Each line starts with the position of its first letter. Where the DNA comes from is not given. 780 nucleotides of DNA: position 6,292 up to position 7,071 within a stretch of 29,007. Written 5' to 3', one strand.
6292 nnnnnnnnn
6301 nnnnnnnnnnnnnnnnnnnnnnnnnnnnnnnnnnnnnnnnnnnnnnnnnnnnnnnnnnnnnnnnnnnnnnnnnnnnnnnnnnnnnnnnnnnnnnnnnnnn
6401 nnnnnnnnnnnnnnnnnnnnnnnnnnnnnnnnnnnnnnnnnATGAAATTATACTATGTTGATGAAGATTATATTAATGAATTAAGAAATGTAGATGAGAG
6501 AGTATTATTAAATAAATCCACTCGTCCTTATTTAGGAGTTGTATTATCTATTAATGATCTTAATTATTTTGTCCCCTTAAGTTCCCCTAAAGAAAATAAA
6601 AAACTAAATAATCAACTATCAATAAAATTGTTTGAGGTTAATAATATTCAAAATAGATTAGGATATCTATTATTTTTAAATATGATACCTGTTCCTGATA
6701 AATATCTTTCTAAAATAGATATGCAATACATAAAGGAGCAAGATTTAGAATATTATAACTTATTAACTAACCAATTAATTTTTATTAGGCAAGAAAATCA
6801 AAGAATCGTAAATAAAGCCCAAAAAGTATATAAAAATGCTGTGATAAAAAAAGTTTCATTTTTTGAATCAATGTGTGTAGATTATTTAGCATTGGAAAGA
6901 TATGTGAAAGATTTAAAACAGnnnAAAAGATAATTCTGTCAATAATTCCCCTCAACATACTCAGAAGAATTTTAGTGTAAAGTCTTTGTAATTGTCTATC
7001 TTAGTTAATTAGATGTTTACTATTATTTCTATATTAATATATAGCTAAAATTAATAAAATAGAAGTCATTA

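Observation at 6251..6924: Complete type III toxin-antitoxin / abortive-infection locus of the AbiQ/ToxN family: promoter, 2.9 copies of a 35-nt RNA repeat, attenuator hairpin, endoribonuclease gene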

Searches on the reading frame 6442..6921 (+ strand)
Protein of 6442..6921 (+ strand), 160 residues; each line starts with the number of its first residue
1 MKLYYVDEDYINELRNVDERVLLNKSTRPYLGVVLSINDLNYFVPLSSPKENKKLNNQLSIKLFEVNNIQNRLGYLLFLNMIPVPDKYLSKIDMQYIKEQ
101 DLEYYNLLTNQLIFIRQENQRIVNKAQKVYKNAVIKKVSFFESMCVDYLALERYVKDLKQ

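Call 4: search_protein_families(library=pfam, proteins=[window:6442-6921:+], max_evalue=1)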
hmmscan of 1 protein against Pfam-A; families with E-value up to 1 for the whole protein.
window:6442-6921:+ (160 aa): 1 family
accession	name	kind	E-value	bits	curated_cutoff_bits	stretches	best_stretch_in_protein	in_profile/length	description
PF13958.12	ToxN_toxin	-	2.4e-38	132.3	25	1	1-156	1-157/159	Toxin ToxN, type III toxin-antitoxin system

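Call 5: search_protein_families(library=padloc, proteins=[window:6442-6921:+], max_evalue=1)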
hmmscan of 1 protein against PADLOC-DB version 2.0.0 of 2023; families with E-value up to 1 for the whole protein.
window:6442-6921:+ (160 aa): 1 family
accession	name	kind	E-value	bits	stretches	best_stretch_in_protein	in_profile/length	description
PDLC02352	AbiQ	-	2.6e-57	191.6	1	1-159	1-158/160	AbiQ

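Call 6: search_protein_families(library=ncbifam, proteins=[window:6442-6921:+], max_evalue=1)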
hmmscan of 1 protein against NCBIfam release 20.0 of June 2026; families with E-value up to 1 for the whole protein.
window:6442-6921:+ (160 aa): 2 families
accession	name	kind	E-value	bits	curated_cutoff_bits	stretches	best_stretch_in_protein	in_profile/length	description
NF047359.1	CptIN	equivalog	0.00084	19.2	90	1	2-130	2-139/150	type III toxin-antitoxin system CptIN family toxin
NF047358.1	TenpIN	equivalog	0.0029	17.8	90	1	18-154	13-137/141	type III toxin-antitoxin system TenpIN family toxin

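Call 7: search_solved_structures(query=window:6442-6921:+, max_evalue=1, show_alignments=3)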
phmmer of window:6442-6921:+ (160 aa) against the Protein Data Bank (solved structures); distinct sequences matched with E-value up to 1: 4.
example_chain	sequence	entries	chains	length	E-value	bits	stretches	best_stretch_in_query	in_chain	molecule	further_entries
4ato_A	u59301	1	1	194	1e-28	103.7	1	2-159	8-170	TOXN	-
4glk_A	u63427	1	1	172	3.4e-21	79.4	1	2-153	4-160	AbiQ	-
2xd0_A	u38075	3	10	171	1.2e-10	45.1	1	1-136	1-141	TOXN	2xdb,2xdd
7d8o_A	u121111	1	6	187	1.3e-09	41.8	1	2-136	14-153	Type III toxin-antitoxin system ToxN/AbiQ family toxin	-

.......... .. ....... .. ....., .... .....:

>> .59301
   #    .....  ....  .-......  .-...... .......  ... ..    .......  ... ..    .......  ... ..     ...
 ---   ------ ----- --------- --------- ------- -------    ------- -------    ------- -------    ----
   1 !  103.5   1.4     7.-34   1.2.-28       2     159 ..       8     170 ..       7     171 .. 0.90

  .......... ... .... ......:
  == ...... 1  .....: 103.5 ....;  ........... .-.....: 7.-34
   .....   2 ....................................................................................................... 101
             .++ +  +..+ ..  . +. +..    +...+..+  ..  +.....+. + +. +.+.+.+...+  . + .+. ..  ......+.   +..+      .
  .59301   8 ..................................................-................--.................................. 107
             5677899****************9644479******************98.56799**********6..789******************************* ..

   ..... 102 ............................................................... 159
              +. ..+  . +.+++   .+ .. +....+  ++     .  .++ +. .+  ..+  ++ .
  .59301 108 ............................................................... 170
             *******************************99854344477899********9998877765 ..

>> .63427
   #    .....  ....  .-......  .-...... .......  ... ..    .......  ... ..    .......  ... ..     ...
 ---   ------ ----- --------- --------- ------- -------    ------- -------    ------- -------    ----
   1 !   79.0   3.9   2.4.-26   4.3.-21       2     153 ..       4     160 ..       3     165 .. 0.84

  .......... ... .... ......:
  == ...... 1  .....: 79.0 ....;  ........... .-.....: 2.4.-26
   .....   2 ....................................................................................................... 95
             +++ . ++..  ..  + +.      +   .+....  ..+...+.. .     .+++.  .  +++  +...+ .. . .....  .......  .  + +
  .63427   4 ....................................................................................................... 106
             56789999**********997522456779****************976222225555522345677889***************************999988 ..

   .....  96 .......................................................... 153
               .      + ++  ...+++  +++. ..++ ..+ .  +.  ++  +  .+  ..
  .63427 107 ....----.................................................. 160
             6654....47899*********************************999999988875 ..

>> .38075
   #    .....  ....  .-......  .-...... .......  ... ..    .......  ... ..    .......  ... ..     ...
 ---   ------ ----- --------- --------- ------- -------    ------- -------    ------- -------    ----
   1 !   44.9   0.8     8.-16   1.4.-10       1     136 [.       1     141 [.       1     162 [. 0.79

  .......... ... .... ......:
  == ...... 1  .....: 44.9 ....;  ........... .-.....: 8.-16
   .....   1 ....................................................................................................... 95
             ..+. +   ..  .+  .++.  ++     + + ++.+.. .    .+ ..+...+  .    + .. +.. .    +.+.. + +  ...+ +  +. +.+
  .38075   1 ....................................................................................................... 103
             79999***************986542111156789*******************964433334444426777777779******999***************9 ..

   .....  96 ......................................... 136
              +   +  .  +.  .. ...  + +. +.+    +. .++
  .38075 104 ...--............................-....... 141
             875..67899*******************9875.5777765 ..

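Call 16: search_dna_similar(query=window:6442-6921:+, collection=plasmids, mode=protein, max_rows=60, rows=spread)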
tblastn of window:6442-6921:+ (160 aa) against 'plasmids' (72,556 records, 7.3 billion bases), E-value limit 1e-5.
Records with a match: 222; places in all: 225; records where one place covers at least 80% of the query: 187.
Best place of each record, by identity: >=99% 38; <60% 184.
By first word of the organism name: Escherichia 45; Bacillus 43; Staphylococcus 38; Enterococcus 34; Lactococcus 10; Enterobacter 10; Salmonella 7; Klebsiella 4; Clostridium 4; Listeria 3; and 16 more.
By predicted mobility (MOB-suite, as given by PLSDB): mobilizable 94; conjugative 85; non-mobilizable 43.
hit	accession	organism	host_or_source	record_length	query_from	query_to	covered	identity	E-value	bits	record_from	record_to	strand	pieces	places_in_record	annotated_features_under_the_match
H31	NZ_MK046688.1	Staphylococcus epidermidis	Homo sapiens,Neck/Axilla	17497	1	160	100%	100.0%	4e-97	313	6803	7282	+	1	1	type III toxin-antitoxin system ToxN/AbiQ family toxin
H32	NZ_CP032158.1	Staphylococcus warneri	cell culture,Laboratory contaminant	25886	1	160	100%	100.0%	4e-97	313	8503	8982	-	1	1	type III toxin-antitoxin system ToxN/AbiQ family toxin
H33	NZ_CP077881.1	Staphylococcus aureus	Homo sapiens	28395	1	160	100%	100.0%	4e-97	313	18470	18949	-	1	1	type III toxin-antitoxin system ToxN/AbiQ family toxin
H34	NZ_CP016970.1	Staphylococcus epidermidis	Homo sapiens,blood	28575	1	160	100%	100.0%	4e-97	313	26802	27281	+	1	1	type III toxin-antitoxin system ToxN/AbiQ family toxin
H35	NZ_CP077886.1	Staphylococcus aureus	Homo sapiens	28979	1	160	100%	100.0%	4e-97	313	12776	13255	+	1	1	type III toxin-antitoxin system ToxN/AbiQ family toxin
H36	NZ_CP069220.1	Staphylococcus epidermidis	sofa,bacteria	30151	1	160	100%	100.0%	4e-97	313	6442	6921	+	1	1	type III toxin-antitoxin system ToxN/AbiQ family toxin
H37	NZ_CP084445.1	Staphylococcus lugdunensis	Homo sapiens,pure culture,postoperative ...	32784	1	160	100%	100.0%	4e-97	313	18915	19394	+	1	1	type III toxin-antitoxin system ToxN/AbiQ family toxin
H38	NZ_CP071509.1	Staphylococcus haemolyticus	Mouse,Mouse ung tissue,lung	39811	1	160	100%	100.0%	4e-97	313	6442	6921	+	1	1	type III toxin-antitoxin system ToxN/AbiQ family toxin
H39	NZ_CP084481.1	Staphylococcus lugdunensis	Homo sapiens,pure culture,BALF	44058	1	160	100%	100.0%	4e-97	313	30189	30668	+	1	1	type III toxin-antitoxin system ToxN/AbiQ family toxin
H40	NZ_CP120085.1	Staphylococcus haemolyticus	Canis lupus familiaris,cell ...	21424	1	160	100%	99.4%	4e-80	322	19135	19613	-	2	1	type III toxin-antitoxin system ToxN/AbiQ family toxin (x2)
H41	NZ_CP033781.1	Staphylococcus epidermidis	Homo sapiens,CVP line blood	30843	28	160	83%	100.0%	3e-79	261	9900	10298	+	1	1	type III toxin-antitoxin system ToxN/AbiQ family toxin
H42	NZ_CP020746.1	Bacillus mycoides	whole organism,soil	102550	2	160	99%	39.5%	6e-31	123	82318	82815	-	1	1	type III toxin-antitoxin system ToxN/AbiQ family toxin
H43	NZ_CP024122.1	Bacillus cytotoxicus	Mashed potatoes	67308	2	160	99%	38.9%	2e-29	119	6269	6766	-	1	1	type III toxin-antitoxin system ToxN/AbiQ family toxin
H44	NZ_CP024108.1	Bacillus cytotoxicus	Mashed potatoes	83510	2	160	99%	38.9%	2e-29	119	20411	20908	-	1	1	type III toxin-antitoxin system ToxN/AbiQ family toxin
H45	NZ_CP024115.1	Bacillus cytotoxicus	Mashed potatoes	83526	2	160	99%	38.9%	2e-29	119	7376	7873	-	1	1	type III toxin-antitoxin system ToxN/AbiQ family toxin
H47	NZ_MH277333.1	Listeria monocytogenes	-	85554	3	152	94%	40.5%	7e-24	103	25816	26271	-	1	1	type III toxin-antitoxin system ToxN/AbiQ family toxin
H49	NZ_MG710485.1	Bacillus thuringiensis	Cell culture,soil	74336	2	160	99%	37.7%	5e-28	115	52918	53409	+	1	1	type III toxin-antitoxin system ToxN/AbiQ family toxin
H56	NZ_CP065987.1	Lactococcus lactis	-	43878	1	153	96%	36.6%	4e-18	87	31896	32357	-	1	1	type III toxin-antitoxin system ToxN/AbiQ family toxin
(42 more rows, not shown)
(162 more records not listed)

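Call 20: find_homologous_proteins(query=window:6442-6921:+, max_evalue=1e-10)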
Query window:6442-6921:+ (160 aa): 102 proteins with E <= 1e-10 among 219 candidates.
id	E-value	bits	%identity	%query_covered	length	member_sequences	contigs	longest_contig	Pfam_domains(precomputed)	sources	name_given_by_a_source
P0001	4.2e-94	331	100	100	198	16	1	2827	PF13958.13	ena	-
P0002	8.1e-94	330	99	100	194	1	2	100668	PF13958.13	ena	-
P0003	8.8e-94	330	100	99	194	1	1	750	PF13958.13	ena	-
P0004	3.1e-93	328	99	100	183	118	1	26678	PF13958.13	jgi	jgi:protein AbiQ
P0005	3.9e-91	321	98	100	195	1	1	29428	PF13958.13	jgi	jgi:protein AbiQ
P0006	2.6e-89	315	98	100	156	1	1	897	PF13958.13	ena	-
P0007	5.4e-89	314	99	95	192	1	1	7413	PF13958.13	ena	-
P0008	2.0e-86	306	92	99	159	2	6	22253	PF13958.13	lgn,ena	-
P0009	2.4e-86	305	92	99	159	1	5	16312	PF13958.13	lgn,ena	-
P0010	1.6e-79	283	92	92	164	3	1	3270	PF13958.13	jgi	-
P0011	6.5e-79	281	84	98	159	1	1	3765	PF13958.13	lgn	-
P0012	1.5e-78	280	84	98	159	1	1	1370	PF13958.13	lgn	-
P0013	1.6e-78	280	83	98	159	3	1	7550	PF13958.13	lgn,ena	-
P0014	2.4e-78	279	85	98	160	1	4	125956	PF13958.13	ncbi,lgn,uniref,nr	ncbi:type III toxin-antitoxin system ToxN/AbiQ family toxin [Staphylococcus gallinarum]|uniref:Type 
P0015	1.2e-77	277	84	98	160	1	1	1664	PF13958.13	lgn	-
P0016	5.1e-65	236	69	97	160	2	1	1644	PF13958.13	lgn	-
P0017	7.9e-65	236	68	97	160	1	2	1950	PF13958.13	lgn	-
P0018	5.4e-56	207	65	98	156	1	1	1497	PF13958.13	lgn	-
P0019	2.1e-54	202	63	96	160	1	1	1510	PF13958.13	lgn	-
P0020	1.0e-52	196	63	98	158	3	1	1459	PF13958.13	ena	-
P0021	2.4e-52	195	100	59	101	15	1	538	PF13958.13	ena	-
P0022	3.0e-46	175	91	61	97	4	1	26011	PF13958.13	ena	-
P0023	1.3e-43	167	89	61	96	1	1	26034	PF13958.13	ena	-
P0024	1.8e-40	157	94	52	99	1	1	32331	PF13958.13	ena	-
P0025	8.2e-40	154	96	53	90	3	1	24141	PF13958.13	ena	-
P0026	2.8e-39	153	89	55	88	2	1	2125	PF13958.13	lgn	-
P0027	1.9e-32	131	93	46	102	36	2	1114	PF13958.13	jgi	-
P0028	3.5e-32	130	51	88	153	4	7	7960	PF13958.13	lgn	-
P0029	1.4e-29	121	69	55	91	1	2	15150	PF13958.13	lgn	-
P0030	5.7e-21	93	41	99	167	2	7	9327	PF13958.13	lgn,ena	-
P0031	9.2e-20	89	49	81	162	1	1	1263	PF13958.13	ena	-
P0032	8.7e-19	86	42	95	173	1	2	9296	PF13958.13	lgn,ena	-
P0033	1.4e-18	86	42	95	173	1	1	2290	PF13958.13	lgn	-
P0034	4.3e-18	84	42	96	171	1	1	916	PF13958.13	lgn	-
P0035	1.3e-17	82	43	82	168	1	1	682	PF13958.13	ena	-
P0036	1.9e-17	82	35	96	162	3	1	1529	PF13958.13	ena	-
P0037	3.1e-17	81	32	99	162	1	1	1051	PF13958.13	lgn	-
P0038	4.4e-17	81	40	81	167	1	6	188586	PF13958.13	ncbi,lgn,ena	-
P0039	5.2e-17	80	41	80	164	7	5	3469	PF13958.13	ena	-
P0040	2.1e-16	79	37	99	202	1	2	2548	PF13958.13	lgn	-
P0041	7.1e-16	77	36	95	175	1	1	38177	PF13958.13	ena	-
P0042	8.7e-16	76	35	95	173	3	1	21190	PF13958.13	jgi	jgi:protein AbiQ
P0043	1.0e-15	76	37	98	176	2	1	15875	PF13958.13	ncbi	ncbi:MAG: type III toxin-antitoxin system ToxN/AbiQ family toxin [Candidatus Ornithomonoglobus sp.]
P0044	1.4e-15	76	38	94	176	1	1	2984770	PF13958.13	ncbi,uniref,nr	ncbi:type III toxin-antitoxin system ToxN/AbiQ family toxin [Caloramator sp. E03]|uniref:type III to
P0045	1.5e-15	76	39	81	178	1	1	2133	PF13958.13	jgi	jgi:protein AbiQ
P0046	7.4e-15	73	33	89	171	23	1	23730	PF13958.13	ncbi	-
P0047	9.7e-15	73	39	81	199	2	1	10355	PF13958.13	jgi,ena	-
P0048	1.2e-14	73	32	95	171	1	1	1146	PF13958.13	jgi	jgi:protein AbiQ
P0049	1.6e-14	72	40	79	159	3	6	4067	PF13958.13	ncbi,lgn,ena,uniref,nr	ncbi:type III toxin-antitoxin system ToxN/AbiQ family toxin [Leuconostoc mesenteroides]|uniref:type 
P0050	1.8e-14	72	43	88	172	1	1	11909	PF13958.13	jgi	jgi:protein AbiQ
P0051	2.0e-14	72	38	95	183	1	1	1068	PF13958.13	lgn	-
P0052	3.0e-14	72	43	81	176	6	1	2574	PF13958.13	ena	-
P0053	3.1e-14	71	37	99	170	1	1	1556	PF13958.13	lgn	-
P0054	3.6e-14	71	36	96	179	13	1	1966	PF13958.13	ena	-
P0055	3.9e-14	71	37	95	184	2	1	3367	PF13958.13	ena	-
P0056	4.6e-14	71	37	100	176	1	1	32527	PF13958.13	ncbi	ncbi:MAG: type III toxin-antitoxin system ToxN/AbiQ family toxin [Candidatus Ornithomonoglobus sp.]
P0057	4.8e-14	71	43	79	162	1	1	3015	PF13958.13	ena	-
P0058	9.9e-14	70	35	97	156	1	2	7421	PF13958.13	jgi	-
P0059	1.8e-13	69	35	99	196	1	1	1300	PF13958.13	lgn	-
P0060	2.5e-13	68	36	100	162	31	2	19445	PF13958.13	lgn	-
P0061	2.6e-13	68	35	96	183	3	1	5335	PF13958.13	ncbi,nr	ncbi:MAG: type III toxin-antitoxin system ToxN/AbiQ family toxin [Lachnospiraceae bacterium]|nr:type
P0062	2.9e-13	68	37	81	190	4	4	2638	PF13958.13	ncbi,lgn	-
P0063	3.3e-13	68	40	81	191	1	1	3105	PF13958.13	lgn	-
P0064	3.6e-13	68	48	53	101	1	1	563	PF13958.13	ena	-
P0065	4.3e-13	68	36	96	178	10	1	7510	PF13958.13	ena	-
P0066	5.4e-13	67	33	100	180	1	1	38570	PF13958.13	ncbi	-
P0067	6.2e-13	67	34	100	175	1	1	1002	PF13958.13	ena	-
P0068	7.8e-13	67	37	95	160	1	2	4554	PF13958.13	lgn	-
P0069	8.0e-13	67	40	84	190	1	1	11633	PF13958.13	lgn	-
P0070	1.2e-12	66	38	95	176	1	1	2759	PF13958.13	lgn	-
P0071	1.7e-12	66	34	95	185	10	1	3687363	PF13958.13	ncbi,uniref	ncbi:type III toxin-antitoxin system ToxN/AbiQ family toxin [Butyrivibrio sp. JL13D10]|uniref:type I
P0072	1.9e-12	66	33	95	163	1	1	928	PF13958.13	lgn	-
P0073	1.9e-12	66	34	81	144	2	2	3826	PF13958.13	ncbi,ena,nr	ncbi:type III toxin-antitoxin system ToxN/AbiQ family toxin [Levilactobacillus parabrevis]|nr:type I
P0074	2.2e-12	65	34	95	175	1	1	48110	PF13958.13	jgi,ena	-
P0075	2.3e-12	65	38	81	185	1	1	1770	PF13958.13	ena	-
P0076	2.5e-12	65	33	95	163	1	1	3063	PF13958.13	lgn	-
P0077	2.5e-12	65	34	98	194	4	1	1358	PF13958.13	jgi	-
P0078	2.7e-12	65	34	96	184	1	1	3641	PF13958.13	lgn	-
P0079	5.1e-12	64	32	96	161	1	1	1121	PF13958.13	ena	-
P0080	6.5e-12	64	37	81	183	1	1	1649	PF13958.13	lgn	-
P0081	6.7e-12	64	34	96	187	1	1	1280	PF13958.13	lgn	-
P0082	6.7e-12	64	34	99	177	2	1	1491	PF13958.13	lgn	-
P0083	6.7e-12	64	34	100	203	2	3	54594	PF13958.13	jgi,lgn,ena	-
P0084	7.0e-12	64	35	79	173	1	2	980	PF13958.13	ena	-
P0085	1.0e-11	63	39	67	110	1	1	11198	PF13958.13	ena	-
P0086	1.5e-11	63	36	96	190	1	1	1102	PF13958.13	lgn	-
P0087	1.6e-11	63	35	95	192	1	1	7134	PF13958.13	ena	-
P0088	1.6e-11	63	37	73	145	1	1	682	PF13958.13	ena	-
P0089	1.9e-11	62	36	73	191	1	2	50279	PF13958.13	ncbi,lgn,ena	-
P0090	2.0e-11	62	34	96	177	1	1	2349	PF13958.13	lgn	-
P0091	2.4e-11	62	36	95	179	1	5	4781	PF13958.13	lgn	-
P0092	2.6e-11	62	36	67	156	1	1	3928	PF13958.13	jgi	-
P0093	3.0e-11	62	32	95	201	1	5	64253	PF13958.13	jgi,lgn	jgi:protein AbiQ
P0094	4.0e-11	61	35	84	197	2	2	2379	PF13958.13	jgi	-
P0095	4.3e-11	61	34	96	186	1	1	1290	PF13958.13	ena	-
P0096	4.3e-11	61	35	95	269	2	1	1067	PF13958.13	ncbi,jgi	jgi:protein AbiQ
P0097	4.7e-11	61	30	100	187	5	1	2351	PF13958.13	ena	-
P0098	6.2e-11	61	36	98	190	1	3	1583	PF13958.13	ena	-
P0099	6.6e-11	61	35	97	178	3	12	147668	PF13958.13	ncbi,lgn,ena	-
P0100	7.0e-11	61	33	98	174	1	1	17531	PF13958.13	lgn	-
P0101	7.1e-11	61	32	94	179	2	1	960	PF13958.13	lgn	-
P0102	8.2e-11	60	37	95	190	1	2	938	PF13958.13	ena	-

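Call 22: find_encoding_contigs(protein=P0008, flank=1500, max_places=2)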
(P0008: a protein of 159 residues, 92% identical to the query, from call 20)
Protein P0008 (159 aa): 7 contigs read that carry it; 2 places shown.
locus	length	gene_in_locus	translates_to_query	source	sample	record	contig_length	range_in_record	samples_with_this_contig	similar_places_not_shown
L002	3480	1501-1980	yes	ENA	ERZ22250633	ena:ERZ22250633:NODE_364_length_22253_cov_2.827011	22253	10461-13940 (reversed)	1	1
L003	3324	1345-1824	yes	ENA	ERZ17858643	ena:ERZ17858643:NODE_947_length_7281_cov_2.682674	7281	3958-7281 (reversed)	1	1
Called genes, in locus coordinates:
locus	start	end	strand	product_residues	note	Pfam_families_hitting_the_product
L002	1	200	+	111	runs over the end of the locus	-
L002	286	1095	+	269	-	PF01420:Methylase_S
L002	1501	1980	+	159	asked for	PF13958:ToxN_toxin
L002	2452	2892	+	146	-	PF00239:Resolvase, PF02796:HTH_7, PF13384:HTH_23 (faint), PF13551:HTH_29 (faint)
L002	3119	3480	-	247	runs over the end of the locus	PF00072:Response_reg, PF04397:LytTR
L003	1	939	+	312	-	?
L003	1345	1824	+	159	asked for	PF13958:ToxN_toxin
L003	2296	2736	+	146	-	PF00239:Resolvase, PF02796:HTH_7, PF13384:HTH_23 (faint), PF13551:HTH_29 (faint)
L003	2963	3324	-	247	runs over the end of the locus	PF00072:Response_reg, PF04397:LytTR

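Call 23: find_encoding_contigs(protein=P0014, flank=1500, max_places=2)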
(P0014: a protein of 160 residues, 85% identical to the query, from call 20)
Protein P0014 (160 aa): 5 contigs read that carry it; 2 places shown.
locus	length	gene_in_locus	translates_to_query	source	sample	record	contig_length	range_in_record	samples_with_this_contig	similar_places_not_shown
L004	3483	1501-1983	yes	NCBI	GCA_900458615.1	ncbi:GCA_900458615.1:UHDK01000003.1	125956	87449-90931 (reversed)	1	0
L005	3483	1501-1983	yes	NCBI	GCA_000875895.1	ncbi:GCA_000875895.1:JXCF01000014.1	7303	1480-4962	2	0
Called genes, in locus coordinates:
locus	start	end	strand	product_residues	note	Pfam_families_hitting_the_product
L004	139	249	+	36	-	-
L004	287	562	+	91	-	-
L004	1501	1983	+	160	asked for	PF13958:ToxN_toxin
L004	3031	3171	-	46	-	PF01446:Rep_1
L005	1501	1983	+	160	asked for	PF13958:ToxN_toxin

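Call 24: find_encoding_contigs(protein=P0016, flank=1500, max_places=2)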
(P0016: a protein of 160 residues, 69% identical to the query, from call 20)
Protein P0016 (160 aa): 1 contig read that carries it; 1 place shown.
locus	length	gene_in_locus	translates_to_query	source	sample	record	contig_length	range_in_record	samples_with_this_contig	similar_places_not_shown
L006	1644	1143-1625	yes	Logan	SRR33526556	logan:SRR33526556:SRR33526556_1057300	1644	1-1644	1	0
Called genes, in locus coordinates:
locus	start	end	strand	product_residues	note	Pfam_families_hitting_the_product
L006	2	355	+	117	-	?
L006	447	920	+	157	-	-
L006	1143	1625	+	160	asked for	PF13958:ToxN_toxin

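Call 25: find_encoding_contigs(protein=P0018, flank=1500, max_places=2)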
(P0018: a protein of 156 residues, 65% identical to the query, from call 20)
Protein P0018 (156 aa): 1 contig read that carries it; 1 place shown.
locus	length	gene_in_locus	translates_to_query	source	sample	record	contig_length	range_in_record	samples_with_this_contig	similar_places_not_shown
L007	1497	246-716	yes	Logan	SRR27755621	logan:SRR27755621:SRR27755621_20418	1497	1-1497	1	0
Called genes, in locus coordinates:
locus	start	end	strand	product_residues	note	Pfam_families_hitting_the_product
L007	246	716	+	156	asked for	PF13958:ToxN_toxin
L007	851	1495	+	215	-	?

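Call 26: find_encoding_contigs(protein=P0019, flank=1500, max_places=2)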
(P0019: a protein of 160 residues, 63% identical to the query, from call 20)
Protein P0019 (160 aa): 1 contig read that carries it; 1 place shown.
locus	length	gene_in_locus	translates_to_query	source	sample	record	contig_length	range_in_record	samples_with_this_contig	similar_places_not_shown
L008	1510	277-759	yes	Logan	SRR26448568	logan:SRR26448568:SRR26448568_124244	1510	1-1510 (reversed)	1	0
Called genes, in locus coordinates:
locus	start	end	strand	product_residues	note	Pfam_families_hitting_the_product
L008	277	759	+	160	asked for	PF13958:ToxN_toxin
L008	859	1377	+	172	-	PF00857:Isochorismatase (weak)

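Call 27: find_encoding_contigs(protein=P0020, flank=1500, max_places=2)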
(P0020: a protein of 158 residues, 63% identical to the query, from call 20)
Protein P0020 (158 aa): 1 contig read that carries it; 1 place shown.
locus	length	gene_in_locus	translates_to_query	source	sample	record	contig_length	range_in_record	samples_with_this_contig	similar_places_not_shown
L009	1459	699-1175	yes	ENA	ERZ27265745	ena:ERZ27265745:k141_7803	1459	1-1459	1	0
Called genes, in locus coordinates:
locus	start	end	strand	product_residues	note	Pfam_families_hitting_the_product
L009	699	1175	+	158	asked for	PF13958:ToxN_toxin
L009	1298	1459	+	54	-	?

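Call 28: find_encoding_contigs(protein=P0028, flank=1500, max_places=2)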
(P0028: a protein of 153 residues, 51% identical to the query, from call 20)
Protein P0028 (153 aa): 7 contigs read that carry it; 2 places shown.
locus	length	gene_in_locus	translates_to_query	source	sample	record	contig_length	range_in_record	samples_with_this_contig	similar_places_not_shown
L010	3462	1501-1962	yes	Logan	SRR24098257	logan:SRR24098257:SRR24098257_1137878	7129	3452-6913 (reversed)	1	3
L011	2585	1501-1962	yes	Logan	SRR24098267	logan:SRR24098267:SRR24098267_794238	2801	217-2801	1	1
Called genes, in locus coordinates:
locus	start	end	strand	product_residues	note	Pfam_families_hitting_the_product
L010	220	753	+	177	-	-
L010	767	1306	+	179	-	PF14163:SieB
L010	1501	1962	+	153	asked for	PF13958:ToxN_toxin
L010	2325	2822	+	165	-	PF00186:DHFR_1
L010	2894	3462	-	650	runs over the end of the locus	-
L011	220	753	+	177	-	-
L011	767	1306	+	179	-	PF14163:SieB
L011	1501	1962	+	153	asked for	PF13958:ToxN_toxin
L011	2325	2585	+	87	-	PF00186:DHFR_1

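Call 29: find_encoding_contigs(protein=P0011, flank=1500, max_places=2)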
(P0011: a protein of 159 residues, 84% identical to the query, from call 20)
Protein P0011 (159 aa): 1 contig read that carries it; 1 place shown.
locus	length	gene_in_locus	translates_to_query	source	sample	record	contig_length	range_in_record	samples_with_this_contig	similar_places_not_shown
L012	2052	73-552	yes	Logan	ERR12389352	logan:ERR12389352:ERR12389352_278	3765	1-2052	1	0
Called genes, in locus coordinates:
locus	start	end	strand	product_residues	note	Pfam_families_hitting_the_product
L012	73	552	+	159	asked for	PF13958:ToxN_toxin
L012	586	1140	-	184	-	PF00239:Resolvase, PF13565:HTH_32 (weak), PF02796:HTH_7 (weak), PF08279:HTH_11 (weak), PF13384:HTH_23 (weak)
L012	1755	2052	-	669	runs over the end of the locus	?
